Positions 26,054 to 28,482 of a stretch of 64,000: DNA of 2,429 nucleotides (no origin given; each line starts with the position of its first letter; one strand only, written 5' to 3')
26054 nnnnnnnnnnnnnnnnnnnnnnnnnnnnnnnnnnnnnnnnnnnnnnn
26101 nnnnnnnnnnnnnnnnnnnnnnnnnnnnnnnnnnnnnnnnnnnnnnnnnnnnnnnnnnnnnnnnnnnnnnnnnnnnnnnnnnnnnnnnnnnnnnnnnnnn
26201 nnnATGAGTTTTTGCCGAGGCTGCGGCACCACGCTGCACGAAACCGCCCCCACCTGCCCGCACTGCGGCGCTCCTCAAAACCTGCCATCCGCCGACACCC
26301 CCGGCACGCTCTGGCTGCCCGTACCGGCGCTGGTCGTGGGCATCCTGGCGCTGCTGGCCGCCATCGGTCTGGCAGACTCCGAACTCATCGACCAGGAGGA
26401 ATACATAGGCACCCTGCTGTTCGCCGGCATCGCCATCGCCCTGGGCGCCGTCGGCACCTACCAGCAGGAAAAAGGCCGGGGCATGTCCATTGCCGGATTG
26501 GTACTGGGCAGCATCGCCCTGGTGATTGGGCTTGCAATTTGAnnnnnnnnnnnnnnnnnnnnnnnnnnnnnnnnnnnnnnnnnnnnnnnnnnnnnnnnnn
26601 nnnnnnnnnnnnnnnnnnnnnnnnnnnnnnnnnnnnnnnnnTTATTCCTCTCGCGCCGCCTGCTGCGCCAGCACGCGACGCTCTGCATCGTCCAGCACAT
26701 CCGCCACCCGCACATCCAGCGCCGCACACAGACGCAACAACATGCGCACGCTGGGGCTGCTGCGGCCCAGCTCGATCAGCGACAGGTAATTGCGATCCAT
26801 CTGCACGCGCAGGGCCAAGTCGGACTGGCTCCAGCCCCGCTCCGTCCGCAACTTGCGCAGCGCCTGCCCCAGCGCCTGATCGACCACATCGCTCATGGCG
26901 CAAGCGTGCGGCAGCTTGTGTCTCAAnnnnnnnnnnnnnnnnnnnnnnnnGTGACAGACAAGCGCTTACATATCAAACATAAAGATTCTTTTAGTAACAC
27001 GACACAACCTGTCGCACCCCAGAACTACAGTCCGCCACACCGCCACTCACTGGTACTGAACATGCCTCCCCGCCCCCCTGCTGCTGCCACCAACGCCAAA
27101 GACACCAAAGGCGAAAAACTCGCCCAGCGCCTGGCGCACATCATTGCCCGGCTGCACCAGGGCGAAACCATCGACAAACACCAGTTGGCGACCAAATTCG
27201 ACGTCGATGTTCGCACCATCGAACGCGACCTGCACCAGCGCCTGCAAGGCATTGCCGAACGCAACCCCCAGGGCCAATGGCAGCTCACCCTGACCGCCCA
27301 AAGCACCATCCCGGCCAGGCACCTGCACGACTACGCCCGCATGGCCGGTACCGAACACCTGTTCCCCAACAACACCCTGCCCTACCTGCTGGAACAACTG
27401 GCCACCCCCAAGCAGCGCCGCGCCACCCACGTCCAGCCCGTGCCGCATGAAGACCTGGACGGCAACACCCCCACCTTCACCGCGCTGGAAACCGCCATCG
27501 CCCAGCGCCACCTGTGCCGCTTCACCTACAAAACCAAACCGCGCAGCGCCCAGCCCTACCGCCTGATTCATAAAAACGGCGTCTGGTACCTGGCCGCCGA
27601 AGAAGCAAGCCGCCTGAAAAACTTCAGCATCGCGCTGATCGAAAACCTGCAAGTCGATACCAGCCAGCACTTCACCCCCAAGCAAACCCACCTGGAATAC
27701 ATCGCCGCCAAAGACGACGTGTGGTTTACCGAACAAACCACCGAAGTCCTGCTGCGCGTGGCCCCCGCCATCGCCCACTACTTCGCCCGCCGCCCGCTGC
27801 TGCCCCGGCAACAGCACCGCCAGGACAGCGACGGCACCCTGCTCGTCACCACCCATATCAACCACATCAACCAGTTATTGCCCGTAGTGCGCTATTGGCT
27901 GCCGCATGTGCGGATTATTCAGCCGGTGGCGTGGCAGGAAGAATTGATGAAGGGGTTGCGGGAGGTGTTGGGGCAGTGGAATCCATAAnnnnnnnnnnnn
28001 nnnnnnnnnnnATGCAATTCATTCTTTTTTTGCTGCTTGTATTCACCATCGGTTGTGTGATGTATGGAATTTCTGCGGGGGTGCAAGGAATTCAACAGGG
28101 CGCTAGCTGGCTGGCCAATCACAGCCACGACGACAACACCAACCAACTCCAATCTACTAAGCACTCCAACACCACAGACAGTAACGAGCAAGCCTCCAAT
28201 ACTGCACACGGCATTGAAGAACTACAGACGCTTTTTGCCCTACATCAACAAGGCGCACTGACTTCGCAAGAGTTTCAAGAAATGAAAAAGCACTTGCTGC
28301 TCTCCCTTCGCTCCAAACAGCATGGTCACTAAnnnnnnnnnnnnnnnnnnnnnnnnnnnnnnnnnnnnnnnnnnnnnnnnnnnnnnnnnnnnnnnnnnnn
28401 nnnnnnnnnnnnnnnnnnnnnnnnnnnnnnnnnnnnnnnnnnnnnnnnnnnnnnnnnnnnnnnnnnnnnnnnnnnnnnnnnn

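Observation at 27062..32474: Candidate undescribed system: WYL - SHOCT - three helical membrane-type proteins - YkgJ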

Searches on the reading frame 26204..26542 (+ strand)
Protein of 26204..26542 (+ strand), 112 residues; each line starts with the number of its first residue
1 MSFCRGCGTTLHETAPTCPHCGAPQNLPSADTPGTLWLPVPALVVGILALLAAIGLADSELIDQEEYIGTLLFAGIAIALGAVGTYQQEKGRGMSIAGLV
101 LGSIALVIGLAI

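Call 52: search_protein_families(library=pfam, proteins=[window:26204-26542:+], max_evalue=0.01)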
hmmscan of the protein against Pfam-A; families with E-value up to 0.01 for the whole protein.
window:26204-26542:+ (112 aa): 7 families
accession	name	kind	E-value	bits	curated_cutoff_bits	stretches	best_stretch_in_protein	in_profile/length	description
PF13828.11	DUF4190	-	0.00019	21.5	35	1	71-110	17-60/62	Domain of unknown function (DUF4190)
PF13240.11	Zn_Ribbon_1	-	0.00026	21.1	25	1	3-24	1-22/23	zinc-ribbon domain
PF12172.15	zf-ChsH2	-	0.0014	18.8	23.2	1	4-24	14-34/37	ChsH2, rubredoxin-like zinc ribbon domain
PF12773.13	DZR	-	0.003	18.1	27.3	1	3-24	14-33/45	Double zinc ribbon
PF13248.11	Zn_ribbon_3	-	0.0041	17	27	1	4-24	5-25/26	zinc-ribbon domain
PF06197.19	DUF998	-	0.0065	16.6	30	1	32-95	36-98/184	Protein of unknown function (DUF998)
PF21349.2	RUBY_RBDX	-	0.0084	16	26.5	0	4-26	3-27/30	Rubrerythrin, rubredoxin-like domain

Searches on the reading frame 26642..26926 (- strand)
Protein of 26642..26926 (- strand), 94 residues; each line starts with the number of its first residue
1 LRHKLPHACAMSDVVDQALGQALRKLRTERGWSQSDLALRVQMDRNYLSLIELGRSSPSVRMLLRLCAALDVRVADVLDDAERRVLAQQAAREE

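Call 52: search_protein_families(library=pfam, proteins=[window:26642-26926:-], max_evalue=0.01)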
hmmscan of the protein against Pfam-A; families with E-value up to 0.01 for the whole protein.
window:26642-26926:- (94 aa): 6 families
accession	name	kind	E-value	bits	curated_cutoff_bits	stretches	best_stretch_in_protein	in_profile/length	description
PF01381.28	HTH_3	-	9.4e-15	54.8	23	1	23-75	1-53/55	Helix-turn-helix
PF13560.12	HTH_31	-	6.2e-14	52.5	27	1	18-76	1-60/64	Helix-turn-helix domain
PF12844.13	HTH_19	-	8.9e-11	42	30.2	1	20-72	1-53/64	Helix-turn-helix domain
PF13443.12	HTH_26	-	4.6e-07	30.4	22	1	23-79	2-59/63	Cro/C1-type HTH DNA-binding domain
PF13413.12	HTH_25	-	0.00015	22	24.6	1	23-56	2-35/62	Helix-turn-helix domain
PF13744.12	HTH_37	-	0.00023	21.3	27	1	18-74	18-75/80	Helix-turn-helix domain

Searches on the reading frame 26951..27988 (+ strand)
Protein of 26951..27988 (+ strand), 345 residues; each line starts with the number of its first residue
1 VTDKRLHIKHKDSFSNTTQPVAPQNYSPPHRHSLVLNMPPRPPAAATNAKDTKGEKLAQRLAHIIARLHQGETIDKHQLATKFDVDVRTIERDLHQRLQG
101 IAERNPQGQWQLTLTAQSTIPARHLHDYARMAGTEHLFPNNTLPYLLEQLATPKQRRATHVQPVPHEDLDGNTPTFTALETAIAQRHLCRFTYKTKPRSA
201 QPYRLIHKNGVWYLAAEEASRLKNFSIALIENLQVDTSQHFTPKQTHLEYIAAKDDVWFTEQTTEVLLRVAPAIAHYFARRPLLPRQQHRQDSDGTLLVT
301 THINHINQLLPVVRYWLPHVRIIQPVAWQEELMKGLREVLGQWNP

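Call 3: search_protein_families(library=pfam, proteins=[window:26951-27988:+], max_evalue=1)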
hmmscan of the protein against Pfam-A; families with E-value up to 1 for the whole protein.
window:26951-27988:+ (345 aa): 5 families
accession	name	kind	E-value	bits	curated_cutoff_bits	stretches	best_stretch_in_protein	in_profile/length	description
PF13280.12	WYL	-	6.2e-11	42.6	21.8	1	175-235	2-70/70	WYL domain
PF25583.1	WCX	-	2.5e-10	41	23.9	1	263-340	2-76/76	WCX domain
PF08279.18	HTH_11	-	0.0091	16.3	25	1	60-95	1-37/55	HTH domain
PF19187.6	HTH_PafC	-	0.065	13.5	32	1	59-96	4-41/115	PafC helix-turn-helix domain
PF08220.18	HTH_DeoR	-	0.12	12.6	21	1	60-95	1-36/57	DeoR-like helix-turn-helix domain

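Call 4: search_protein_families(library=padloc, proteins=[window:26951-27988:+], max_evalue=1)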
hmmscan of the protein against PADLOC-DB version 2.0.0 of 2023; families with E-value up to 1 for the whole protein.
window:26951-27988:+ (345 aa): 4 families
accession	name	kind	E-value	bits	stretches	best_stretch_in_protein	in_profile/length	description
PDLC01652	WYL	-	4.2e-24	83.7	1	170-339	14-161/162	"CAS-I,CAS-II,CAS-III,CAS-IV,CAS-V,CAS-VI; associated_signaling"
PDLC01457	WYL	-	2.7e-19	67.7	1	57-271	2-207/229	"CAS-I,CAS-II,CAS-III,CAS-IV,CAS-V,CAS-VI; associated_signaling"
PDLC01766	Cas3c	-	1.7e-09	34.4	1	216-337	187-310/1009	-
PDLC01638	Csm6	-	0.034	11.2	1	178-278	116-215/355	CAS-III; associated_signaling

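Call 5: search_protein_families(library=ncbifam, proteins=[window:26951-27988:+], max_evalue=1)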
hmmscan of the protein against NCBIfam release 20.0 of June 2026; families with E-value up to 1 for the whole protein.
window:26951-27988:+ (345 aa): 1 family
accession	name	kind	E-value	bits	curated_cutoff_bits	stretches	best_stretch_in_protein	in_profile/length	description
NF007316.0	PRK09802.1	equivalog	0.034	13.4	351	1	55-108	13-67/269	DeoR family transcriptional regulator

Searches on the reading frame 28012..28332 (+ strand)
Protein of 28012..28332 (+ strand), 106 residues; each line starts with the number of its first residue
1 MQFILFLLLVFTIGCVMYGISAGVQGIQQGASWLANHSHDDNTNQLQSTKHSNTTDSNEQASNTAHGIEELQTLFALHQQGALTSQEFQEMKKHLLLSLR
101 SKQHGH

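Call 3: search_protein_families(library=pfam, proteins=[window:28012-28332:+], max_evalue=1)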
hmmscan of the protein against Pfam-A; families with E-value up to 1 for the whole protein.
window:28012-28332:+ (106 aa): 2 families
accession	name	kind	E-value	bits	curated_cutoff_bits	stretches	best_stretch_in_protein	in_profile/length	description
PF09851.14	SHOCT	-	1.7e-06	28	27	1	69-96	1-28/28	Short C-terminal domain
PF16118.10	DUF4834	-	0.28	12.6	27.8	1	3-63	3-67/99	Domain of unknown function (DUF4834)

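Call 4: search_protein_families(library=padloc, proteins=[window:28012-28332:+], max_evalue=1)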
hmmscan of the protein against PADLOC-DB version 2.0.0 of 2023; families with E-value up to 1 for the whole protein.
window:28012-28332:+ (106 aa): 0 families

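Call 5: search_protein_families(library=ncbifam, proteins=[window:28012-28332:+], max_evalue=1)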
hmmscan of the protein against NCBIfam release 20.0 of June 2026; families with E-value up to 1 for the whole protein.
window:28012-28332:+ (106 aa): 1 family
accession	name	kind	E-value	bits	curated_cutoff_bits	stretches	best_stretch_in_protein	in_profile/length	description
NF045580.1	symport_access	equivalog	0.37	11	35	1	7-20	15-28/33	symporter small accessory protein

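Call 90: search_protein_families(library=phrogs, proteins=[window:28012-28332:+], max_evalue=1)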
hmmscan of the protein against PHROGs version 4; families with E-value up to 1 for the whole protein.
window:28012-28332:+ (106 aa): 6 families
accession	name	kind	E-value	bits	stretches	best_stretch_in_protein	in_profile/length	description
phrog_2700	-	unknown function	1.8e-05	25.4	1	44-96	282-329/331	-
phrog_33436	-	unknown function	0.00012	23.2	1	4-96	31-117/117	-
phrog_888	-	unknown function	0.00018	22.4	1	46-96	216-269/271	-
phrog_13544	-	unknown function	0.049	14.1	1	45-96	181-232/236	-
phrog_34972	-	unknown function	0.059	13.9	1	49-97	5-52/223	-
phrog_37769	-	unknown function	0.41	11.8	1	11-51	20-60/64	-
